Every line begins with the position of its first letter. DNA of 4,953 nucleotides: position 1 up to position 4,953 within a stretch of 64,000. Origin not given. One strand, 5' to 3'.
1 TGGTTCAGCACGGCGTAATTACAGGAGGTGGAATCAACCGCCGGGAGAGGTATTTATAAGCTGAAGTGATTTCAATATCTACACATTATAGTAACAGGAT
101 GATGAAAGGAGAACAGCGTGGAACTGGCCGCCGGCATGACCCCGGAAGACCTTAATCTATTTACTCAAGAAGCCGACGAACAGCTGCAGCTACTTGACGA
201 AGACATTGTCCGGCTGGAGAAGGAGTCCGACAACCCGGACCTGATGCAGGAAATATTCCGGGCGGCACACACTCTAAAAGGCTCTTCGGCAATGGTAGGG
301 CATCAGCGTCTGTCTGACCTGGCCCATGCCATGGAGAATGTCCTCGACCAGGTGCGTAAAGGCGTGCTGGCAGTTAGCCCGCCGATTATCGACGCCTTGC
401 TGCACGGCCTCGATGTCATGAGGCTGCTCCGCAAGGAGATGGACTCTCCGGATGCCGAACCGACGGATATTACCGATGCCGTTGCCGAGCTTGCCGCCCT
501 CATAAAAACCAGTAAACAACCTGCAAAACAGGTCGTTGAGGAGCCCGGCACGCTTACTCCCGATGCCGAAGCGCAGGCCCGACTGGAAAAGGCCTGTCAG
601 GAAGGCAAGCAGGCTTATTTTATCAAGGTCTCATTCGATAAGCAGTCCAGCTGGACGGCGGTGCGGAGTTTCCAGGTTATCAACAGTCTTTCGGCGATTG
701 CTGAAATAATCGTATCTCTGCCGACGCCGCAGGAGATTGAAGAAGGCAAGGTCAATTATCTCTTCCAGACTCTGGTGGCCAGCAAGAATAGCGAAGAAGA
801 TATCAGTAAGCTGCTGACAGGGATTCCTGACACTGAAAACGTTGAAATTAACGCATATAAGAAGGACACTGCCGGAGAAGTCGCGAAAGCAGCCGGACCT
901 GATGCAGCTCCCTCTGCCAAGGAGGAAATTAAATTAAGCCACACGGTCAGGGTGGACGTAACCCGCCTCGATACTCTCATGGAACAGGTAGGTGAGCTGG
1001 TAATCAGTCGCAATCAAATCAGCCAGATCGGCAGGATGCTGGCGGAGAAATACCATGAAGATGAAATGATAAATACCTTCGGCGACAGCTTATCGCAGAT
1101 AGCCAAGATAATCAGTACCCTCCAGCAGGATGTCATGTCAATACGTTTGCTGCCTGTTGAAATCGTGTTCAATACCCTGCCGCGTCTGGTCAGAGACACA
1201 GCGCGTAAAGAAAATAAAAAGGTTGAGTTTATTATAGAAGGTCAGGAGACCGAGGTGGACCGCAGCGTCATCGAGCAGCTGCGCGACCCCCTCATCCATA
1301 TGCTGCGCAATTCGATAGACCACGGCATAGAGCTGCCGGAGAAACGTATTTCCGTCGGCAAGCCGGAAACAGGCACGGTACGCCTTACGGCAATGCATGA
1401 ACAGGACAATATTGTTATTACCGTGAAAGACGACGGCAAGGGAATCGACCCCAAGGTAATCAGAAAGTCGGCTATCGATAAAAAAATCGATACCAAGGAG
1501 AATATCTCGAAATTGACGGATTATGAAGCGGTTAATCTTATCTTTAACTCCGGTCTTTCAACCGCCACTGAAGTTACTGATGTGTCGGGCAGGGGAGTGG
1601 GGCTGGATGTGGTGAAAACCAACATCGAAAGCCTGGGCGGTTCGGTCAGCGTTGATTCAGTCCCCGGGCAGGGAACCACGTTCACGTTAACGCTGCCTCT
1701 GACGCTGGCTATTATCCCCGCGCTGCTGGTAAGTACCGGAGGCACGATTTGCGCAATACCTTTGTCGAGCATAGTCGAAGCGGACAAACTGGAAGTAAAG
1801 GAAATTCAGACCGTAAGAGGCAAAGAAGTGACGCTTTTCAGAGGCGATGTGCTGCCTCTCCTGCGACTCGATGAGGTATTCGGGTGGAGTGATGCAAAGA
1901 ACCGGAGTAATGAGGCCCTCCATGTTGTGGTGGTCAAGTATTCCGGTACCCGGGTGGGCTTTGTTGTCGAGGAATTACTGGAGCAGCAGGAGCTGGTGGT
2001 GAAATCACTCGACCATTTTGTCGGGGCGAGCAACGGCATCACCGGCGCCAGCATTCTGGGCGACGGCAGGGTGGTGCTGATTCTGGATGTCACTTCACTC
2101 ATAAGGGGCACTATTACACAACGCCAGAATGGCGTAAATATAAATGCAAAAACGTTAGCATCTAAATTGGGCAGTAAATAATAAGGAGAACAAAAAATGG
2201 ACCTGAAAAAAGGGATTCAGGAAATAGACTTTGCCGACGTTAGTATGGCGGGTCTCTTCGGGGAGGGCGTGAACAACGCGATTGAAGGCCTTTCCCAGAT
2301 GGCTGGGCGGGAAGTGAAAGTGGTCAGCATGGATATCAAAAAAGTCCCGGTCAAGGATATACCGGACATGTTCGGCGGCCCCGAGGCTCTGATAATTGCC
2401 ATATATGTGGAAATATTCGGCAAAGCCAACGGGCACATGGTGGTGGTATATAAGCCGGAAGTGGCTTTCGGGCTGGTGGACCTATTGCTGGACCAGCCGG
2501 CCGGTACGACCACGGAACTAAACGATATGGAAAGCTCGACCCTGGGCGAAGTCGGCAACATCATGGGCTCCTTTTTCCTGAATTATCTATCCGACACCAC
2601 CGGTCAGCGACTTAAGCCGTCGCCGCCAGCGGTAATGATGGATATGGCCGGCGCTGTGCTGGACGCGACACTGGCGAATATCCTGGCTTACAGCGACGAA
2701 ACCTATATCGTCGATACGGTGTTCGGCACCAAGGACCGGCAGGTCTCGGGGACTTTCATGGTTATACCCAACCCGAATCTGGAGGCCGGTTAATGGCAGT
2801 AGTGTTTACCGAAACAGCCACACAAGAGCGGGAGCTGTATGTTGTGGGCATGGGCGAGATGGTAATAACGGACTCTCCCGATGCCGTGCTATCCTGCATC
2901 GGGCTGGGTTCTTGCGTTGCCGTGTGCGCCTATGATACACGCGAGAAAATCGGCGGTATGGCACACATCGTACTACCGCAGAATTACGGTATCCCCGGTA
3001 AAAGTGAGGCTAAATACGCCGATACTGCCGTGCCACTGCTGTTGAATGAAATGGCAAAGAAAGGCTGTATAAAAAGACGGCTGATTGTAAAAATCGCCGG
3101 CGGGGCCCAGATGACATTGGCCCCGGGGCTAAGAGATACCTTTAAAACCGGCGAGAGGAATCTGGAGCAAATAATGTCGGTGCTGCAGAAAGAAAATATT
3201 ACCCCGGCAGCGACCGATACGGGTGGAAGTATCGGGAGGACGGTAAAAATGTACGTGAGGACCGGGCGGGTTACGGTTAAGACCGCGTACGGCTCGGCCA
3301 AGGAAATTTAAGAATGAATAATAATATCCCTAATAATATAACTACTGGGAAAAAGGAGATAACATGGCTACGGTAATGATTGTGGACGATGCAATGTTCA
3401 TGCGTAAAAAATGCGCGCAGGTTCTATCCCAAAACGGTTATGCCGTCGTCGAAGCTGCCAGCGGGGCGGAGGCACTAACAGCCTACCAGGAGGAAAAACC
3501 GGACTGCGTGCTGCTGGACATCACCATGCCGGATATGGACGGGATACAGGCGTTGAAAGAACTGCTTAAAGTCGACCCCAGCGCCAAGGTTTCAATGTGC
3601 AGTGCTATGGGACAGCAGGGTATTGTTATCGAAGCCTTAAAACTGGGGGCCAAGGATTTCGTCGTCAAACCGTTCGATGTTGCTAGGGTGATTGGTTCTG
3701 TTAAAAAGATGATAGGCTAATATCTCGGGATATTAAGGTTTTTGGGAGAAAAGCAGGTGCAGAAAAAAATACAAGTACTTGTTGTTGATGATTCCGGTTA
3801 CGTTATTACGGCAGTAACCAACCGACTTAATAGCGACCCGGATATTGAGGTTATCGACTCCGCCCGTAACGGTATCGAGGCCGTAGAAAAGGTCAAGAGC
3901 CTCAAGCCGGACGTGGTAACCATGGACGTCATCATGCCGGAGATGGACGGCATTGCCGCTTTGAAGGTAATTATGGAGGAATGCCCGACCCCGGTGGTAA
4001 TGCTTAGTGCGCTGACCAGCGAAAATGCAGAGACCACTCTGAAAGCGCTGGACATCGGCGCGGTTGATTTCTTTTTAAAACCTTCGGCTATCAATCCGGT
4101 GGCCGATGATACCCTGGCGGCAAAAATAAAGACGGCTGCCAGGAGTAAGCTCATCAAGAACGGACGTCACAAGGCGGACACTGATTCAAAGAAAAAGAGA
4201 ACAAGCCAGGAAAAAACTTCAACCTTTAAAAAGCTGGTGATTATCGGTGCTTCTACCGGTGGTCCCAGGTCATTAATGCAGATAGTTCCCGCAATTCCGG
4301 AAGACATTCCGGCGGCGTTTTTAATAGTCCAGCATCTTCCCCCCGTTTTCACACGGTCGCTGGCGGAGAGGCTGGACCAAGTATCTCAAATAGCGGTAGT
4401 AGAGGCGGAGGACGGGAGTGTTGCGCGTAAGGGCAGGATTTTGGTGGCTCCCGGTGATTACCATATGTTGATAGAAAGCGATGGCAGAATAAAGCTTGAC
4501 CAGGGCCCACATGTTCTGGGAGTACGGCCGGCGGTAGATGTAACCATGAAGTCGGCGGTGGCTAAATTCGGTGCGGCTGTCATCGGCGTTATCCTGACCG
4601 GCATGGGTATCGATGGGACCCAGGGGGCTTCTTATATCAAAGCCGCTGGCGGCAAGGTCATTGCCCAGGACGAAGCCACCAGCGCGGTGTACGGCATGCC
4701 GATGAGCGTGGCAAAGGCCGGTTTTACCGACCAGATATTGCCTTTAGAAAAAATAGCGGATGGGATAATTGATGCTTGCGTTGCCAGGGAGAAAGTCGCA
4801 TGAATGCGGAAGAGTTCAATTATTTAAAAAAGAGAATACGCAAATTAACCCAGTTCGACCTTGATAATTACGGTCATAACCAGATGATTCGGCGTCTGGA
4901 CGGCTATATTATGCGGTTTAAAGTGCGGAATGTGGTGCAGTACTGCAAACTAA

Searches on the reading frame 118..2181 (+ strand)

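Call 34: search_protein_families(library=pfam, proteins=[window:118-2181:+], max_evalue=0.00001)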
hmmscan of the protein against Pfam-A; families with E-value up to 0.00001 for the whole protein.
window:118-2181:+ (687 aa): 5 families
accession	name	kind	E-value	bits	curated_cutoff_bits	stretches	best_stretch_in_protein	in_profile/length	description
PF01584.24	CheW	-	1.5e-24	86.6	23.5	1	535-663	2-135/138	CheW-like domain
PF02518.31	HATPase_c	-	8.8e-21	74.9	26.4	1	390-529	4-110/111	Histidine kinase-, DNA gyrase B-, and HSP90-like ATPase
PF02895.20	H-kinase_dim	-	7e-20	71.7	23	1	274-342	1-68/68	Signal transducing histidine kinase, homodimeric domain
PF01627.28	Hpt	-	7.3e-19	68.2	24.6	1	12-99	3-79/84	Hpt domain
PF07194.16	P2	-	4.4e-16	59.2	23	1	167-245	2-80/81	P2 response regulator binding domain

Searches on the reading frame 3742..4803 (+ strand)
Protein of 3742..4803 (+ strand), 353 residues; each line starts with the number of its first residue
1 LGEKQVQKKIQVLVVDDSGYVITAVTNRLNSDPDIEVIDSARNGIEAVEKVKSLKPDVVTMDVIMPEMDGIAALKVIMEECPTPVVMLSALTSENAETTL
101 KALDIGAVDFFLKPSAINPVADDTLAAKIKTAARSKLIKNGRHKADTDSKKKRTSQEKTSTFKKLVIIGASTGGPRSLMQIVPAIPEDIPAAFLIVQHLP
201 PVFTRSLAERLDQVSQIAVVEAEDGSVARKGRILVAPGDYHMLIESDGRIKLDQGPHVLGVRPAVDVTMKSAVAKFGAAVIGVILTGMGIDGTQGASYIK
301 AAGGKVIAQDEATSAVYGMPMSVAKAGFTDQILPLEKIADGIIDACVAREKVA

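Call 34: search_protein_families(library=pfam, proteins=[window:3742-4803:+], max_evalue=0.00001)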
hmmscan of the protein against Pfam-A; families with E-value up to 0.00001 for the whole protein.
window:3742-4803:+ (353 aa): 2 families
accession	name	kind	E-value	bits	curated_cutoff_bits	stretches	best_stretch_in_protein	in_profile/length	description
PF01339.22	CheB_methylest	-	1.5e-63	214.1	24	1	166-341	1-173/174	CheB methylesterase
PF00072.30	Response_reg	-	8.3e-22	77.9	30.2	1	12-117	1-103/111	Response regulator receiver domain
